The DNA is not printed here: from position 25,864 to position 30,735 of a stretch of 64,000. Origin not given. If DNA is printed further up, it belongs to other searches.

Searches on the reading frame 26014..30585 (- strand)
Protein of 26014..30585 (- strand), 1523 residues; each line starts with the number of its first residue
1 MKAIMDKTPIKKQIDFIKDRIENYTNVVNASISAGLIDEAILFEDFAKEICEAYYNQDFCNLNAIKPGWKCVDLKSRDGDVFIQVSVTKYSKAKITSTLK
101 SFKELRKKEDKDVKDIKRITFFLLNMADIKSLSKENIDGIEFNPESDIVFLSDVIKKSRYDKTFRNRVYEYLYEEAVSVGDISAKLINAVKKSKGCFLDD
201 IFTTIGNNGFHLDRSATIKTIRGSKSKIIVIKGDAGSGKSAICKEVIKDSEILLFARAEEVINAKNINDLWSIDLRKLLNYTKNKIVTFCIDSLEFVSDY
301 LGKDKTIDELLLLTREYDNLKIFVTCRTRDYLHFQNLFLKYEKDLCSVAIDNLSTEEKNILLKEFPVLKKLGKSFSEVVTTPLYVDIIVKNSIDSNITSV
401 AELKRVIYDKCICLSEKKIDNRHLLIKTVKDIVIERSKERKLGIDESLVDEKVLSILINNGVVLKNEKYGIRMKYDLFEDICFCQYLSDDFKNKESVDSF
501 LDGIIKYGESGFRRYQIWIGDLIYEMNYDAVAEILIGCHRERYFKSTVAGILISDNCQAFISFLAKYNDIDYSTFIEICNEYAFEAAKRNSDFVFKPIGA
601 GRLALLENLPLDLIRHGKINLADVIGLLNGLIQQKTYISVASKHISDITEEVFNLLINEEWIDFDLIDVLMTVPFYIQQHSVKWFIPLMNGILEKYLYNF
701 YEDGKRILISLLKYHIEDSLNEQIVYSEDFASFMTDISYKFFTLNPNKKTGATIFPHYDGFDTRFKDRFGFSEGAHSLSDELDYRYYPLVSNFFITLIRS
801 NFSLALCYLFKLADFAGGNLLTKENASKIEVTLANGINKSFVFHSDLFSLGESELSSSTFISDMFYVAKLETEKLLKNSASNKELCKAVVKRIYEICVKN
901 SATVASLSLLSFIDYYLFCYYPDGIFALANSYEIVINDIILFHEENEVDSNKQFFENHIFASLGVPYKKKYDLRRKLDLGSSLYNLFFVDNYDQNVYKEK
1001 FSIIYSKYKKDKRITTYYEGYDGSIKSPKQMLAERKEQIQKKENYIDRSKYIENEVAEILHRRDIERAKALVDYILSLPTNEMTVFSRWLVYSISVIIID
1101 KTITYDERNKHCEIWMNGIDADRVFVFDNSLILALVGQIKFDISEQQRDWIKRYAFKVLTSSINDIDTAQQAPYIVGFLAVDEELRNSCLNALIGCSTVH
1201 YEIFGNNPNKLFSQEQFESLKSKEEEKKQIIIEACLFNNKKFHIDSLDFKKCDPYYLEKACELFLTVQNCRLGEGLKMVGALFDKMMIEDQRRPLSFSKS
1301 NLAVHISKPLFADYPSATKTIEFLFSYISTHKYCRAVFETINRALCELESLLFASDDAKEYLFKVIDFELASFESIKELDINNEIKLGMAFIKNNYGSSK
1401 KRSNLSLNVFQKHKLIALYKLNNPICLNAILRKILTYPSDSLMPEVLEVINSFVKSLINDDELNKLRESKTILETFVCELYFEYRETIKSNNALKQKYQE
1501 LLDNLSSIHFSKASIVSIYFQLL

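Call 93: search_protein_families(library=pfam, proteins=[window:26014-30585:-], max_evalue=0.001)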
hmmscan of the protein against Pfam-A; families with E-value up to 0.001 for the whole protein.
window:26014-30585:- (1523 aa): 2 families
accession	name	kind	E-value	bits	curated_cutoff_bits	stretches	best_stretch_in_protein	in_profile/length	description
PF21941.2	SMEK_N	-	2.8e-20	73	27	1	17-157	2-138/140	SMEK domain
PF24883.2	NPHP3_N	-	0.00041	21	24.8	0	221-249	15-45/164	Nephrocystin 3, N-terminal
